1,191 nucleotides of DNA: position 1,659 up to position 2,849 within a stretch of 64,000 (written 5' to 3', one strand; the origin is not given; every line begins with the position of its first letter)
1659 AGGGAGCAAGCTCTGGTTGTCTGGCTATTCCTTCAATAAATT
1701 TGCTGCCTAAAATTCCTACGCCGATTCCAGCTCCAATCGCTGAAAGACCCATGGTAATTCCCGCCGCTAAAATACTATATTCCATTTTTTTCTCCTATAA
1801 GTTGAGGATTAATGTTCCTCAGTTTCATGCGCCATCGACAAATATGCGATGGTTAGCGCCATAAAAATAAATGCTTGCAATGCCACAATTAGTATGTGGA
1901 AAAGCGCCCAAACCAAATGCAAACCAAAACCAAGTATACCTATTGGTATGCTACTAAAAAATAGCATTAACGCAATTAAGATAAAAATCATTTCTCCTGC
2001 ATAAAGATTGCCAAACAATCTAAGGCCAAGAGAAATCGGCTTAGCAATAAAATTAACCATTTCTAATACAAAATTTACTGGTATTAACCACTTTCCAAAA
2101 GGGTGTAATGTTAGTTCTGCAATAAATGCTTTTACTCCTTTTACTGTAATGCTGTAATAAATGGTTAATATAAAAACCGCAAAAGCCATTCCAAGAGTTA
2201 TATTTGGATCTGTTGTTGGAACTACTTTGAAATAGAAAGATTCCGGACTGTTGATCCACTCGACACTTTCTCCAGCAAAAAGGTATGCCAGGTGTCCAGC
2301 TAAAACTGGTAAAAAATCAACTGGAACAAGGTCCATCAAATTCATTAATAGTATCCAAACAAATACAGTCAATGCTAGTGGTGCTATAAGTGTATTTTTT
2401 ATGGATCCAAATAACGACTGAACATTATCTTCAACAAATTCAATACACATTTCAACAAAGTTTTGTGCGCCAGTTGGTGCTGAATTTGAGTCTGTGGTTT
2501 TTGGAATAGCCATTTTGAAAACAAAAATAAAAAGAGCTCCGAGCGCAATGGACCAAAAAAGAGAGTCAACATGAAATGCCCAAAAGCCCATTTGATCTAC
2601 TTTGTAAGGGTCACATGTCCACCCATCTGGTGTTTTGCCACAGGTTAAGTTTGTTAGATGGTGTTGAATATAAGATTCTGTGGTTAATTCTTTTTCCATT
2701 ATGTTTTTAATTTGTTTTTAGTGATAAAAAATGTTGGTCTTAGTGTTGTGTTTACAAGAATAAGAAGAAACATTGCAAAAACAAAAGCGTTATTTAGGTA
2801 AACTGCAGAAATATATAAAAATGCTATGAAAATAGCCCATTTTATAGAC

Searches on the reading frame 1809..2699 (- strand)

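Call 6: search_protein_families(library=ncbifam, proteins=[window:1809-2699:-])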
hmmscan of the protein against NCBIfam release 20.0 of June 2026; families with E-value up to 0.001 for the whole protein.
window:1809-2699:- (296 aa): 14 families
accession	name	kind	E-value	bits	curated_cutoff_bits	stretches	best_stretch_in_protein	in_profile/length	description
NF004477.0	PRK05815.1-1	equivalog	3e-103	344.9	280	1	3-293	6-267/268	F0F1 ATP synthase subunit A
TIGR01131.1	ATP_synt_6_or_A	equivalog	6.5e-45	153.8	102.6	1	40-289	11-225/227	F0F1 ATP synthase subunit A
NF004479.0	PRK05815.1-4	equivalog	9e-33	113.5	268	1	57-290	27-233/238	F0F1 ATP synthase subunit A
NF004482.0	PRK05815.2-4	equivalog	1.3e-23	84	225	1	56-292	39-249/252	F0F1 ATP synthase subunit A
NF009953.0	PRK13419.1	equivalog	3.1e-19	69.5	460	2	161-295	199-336/346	F0F1 ATP synthase subunit A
NF004481.0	PRK05815.2-3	equivalog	1.1e-18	67.7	227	2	160-295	103-222/225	F0F1 ATP synthase subunit A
NF004486.0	PRK05815.3-4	equivalog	2.1e-17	63.6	272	1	57-292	36-224/224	F0F1 ATP synthase subunit A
NF004484.0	PRK05815.3-2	equivalog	2.6e-14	53.6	234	2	161-291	102-224/226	F0F1 ATP synthase subunit A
NF009954.0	PRK13420.1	equivalog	6.5e-13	48.9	272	1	160-293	102-226/229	F0F1 ATP synthase subunit A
NF009955.0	PRK13421.1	equivalog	2.1e-12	47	302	1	161-294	103-220/231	F0F1 ATP synthase subunit A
NF004485.0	PRK05815.3-3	equivalog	6.4e-12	45.4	249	2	161-295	109-256/281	F0F1 ATP synthase subunit A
TIGR03306.1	altF1_A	exception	7.9e-09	35.4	302.1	1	160-290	101-215/217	alternate F1F0 ATPase, F0 subunit A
NF004487.0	PRK05815.3-5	equivalog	1.4e-08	34.4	224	1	210-295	147-241/269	F0F1 ATP synthase subunit A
NF007013.0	PRK09477.1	equivalog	0.00075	18.7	234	0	150-285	53-185/286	quinol dehydrogenase ferredoxin subunit NapH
